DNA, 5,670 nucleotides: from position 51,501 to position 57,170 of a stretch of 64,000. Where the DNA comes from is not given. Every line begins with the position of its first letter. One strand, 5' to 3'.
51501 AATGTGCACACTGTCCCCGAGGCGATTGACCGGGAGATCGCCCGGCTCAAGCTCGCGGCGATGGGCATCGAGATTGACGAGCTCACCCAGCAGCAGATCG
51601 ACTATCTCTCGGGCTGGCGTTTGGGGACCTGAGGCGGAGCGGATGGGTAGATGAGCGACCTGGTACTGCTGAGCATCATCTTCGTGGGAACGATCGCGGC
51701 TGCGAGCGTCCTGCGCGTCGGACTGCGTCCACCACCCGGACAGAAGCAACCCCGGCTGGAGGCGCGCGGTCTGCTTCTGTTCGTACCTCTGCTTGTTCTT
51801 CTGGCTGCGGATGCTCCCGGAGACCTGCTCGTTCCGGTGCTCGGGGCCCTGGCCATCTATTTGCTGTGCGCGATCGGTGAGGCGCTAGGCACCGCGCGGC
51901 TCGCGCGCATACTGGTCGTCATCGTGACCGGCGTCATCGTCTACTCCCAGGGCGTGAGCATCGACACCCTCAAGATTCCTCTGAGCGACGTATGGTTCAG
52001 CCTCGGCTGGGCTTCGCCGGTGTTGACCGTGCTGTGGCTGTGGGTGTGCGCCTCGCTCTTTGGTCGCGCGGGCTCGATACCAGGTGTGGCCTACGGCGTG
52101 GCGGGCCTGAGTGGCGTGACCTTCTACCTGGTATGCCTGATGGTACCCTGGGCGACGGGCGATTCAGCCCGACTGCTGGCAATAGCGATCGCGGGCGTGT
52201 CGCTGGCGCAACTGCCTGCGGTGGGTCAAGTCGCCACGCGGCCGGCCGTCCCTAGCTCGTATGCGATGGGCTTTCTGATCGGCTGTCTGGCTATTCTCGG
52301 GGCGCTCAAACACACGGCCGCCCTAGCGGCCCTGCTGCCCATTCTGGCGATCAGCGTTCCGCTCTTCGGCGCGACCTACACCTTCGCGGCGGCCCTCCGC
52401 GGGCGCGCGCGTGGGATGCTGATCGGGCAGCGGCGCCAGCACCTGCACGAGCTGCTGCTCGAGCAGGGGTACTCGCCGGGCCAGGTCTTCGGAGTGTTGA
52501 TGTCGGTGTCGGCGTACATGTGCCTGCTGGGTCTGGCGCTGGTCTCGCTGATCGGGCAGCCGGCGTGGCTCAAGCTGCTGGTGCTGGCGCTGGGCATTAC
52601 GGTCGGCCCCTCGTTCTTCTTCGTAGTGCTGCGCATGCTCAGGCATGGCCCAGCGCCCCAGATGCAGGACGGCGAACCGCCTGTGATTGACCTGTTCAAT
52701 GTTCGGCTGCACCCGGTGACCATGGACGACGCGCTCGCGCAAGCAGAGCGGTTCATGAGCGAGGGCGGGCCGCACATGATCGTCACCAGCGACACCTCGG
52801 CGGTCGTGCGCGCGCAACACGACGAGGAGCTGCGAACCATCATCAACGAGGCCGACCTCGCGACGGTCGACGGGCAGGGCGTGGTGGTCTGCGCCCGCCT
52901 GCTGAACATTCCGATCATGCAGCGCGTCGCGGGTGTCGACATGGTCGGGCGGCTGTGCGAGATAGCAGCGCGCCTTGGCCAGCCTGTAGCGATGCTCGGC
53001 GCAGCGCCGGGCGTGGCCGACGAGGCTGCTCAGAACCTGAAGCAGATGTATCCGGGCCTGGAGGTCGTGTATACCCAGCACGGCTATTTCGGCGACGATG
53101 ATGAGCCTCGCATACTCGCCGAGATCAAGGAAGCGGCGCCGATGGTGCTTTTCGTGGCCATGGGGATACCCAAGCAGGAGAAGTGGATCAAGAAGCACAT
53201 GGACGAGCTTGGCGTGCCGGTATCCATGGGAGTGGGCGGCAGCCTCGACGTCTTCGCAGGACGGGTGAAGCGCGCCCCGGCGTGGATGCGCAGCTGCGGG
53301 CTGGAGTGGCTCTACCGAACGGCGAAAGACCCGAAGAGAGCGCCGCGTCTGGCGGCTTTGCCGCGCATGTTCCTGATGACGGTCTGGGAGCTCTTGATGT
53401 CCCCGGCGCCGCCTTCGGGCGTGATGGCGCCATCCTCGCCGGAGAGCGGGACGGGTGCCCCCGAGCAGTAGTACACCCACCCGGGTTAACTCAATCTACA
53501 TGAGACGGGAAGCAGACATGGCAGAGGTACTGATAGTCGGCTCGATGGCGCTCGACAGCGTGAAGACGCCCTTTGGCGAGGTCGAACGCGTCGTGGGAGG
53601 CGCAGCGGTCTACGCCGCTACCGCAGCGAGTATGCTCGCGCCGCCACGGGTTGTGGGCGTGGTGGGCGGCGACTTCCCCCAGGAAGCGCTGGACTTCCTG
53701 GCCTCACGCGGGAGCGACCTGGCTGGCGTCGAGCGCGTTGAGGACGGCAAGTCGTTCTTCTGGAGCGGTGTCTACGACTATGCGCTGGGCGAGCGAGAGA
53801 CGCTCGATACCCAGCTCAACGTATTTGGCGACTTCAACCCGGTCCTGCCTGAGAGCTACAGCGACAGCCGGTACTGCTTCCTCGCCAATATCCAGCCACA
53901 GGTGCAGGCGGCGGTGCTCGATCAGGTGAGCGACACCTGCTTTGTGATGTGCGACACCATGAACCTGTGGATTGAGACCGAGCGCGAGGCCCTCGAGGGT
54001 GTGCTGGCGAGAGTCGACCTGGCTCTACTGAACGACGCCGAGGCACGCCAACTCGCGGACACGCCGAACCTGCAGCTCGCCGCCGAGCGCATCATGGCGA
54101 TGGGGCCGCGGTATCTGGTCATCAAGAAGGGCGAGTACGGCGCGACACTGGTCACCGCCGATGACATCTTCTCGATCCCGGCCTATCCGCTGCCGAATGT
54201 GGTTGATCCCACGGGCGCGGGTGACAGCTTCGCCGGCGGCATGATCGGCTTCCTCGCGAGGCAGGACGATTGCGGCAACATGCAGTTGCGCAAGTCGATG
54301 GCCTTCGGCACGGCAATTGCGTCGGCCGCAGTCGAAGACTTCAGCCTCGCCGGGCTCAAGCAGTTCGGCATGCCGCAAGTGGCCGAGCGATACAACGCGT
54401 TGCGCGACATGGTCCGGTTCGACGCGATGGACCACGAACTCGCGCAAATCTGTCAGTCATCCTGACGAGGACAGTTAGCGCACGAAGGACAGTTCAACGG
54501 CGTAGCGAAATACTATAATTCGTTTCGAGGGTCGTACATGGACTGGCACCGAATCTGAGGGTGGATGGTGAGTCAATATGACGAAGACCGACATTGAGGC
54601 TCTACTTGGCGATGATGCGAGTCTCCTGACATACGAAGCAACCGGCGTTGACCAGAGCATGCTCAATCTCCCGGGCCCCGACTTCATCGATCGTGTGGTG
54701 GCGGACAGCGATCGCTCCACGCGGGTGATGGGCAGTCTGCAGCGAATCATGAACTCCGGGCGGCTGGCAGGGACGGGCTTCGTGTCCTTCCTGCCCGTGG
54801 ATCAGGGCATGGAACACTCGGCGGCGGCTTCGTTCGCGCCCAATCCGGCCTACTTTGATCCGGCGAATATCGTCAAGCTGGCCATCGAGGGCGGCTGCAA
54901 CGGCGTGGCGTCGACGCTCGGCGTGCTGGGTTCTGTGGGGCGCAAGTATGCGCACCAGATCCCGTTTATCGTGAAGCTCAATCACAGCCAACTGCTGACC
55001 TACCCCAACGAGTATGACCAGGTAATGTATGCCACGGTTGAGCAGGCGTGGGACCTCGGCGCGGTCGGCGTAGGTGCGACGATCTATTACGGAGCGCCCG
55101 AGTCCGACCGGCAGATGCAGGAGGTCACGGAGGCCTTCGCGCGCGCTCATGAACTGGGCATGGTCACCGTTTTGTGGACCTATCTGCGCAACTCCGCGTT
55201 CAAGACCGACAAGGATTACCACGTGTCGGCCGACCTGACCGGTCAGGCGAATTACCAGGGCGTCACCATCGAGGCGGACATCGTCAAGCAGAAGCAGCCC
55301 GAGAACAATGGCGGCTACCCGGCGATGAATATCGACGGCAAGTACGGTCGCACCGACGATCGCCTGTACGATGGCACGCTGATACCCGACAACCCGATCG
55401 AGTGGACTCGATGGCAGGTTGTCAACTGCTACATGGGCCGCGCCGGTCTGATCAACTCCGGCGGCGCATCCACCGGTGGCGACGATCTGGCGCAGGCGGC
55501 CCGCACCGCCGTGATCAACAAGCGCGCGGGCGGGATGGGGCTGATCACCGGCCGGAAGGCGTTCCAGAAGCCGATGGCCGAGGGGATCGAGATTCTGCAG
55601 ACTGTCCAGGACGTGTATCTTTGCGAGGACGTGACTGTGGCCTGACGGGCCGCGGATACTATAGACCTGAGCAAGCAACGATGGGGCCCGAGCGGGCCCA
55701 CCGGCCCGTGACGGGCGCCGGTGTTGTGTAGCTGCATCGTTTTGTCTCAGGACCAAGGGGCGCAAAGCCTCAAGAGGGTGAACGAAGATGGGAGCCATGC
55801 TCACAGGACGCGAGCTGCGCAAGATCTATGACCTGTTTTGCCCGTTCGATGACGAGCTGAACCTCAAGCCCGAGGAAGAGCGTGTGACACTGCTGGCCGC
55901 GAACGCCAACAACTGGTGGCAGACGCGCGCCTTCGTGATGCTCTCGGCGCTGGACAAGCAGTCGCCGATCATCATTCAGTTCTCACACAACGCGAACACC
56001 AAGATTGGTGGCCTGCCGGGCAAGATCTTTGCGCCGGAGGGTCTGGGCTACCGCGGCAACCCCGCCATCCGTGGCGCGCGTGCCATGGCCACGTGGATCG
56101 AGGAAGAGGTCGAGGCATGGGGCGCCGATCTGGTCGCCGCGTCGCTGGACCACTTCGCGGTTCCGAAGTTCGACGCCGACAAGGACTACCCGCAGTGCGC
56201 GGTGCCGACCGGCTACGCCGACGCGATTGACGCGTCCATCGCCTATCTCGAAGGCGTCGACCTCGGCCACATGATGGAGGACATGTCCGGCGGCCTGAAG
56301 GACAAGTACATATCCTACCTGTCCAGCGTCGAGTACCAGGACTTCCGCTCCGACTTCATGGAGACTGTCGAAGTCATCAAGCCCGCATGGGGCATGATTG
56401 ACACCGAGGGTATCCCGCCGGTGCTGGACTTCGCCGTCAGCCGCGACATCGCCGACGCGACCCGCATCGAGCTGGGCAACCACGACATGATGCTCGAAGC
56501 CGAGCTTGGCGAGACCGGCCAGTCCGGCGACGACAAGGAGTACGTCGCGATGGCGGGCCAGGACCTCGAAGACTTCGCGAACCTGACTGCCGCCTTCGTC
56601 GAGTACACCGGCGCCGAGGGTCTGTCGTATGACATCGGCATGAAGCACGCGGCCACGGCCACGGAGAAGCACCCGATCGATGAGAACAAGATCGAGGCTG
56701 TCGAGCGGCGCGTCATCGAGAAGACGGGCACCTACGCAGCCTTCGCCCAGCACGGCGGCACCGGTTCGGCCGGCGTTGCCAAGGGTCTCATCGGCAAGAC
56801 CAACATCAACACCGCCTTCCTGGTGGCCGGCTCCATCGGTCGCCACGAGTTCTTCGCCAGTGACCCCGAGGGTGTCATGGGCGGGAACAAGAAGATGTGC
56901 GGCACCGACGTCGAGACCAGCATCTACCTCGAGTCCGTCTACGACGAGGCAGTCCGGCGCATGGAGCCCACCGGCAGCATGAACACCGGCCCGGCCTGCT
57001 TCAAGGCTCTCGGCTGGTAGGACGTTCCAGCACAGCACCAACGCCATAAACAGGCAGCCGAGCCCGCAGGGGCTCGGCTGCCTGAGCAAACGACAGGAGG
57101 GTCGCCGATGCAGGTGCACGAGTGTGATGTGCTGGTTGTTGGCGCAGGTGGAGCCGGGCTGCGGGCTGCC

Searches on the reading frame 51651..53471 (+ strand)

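Call 46: search_protein_families(library=pfam, proteins=[window:51651-53471:+], max_evalue=0.00001)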
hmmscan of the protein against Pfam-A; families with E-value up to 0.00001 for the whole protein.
window:51651-53471:+ (606 aa): 1 family
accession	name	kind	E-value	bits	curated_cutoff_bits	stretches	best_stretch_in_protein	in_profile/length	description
PF03808.19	Glyco_tran_WecG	-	1.5e-61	207.5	27.4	1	401-565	1-165/168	Glycosyl transferase WecG/TagA/CpsF family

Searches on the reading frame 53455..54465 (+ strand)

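Call 46: search_protein_families(library=pfam, proteins=[window:53455-54465:+], max_evalue=0.00001)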
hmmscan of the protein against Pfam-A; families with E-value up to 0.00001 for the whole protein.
window:53455-54465:+ (336 aa): 1 family
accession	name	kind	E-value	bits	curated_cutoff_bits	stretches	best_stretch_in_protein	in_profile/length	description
PF00294.29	PfkB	-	1.6e-27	97.1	25.8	1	39-296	27-293/302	pfkB family carbohydrate kinase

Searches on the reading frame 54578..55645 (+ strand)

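Call 46: search_protein_families(library=pfam, proteins=[window:54578-55645:+], max_evalue=0.00001)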
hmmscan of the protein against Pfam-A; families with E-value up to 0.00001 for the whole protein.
window:54578-55645:+ (355 aa): 1 family
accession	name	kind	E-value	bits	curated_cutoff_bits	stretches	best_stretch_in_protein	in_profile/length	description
PF01791.15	DeoC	-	4.4e-55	187.2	23.8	1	70-331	2-229/229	DeoC/LacD family aldolase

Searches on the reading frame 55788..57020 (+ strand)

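Call 46: search_protein_families(library=pfam, proteins=[window:55788-57020:+], max_evalue=0.00001)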
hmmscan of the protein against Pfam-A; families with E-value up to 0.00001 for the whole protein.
window:55788-57020:+ (410 aa): 1 family
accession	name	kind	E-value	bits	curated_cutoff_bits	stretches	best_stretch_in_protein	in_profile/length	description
PF01116.26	F_bP_aldolase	-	5.2e-12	46.3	25.5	0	231-346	125-235/277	Fructose-bisphosphate aldolase class-II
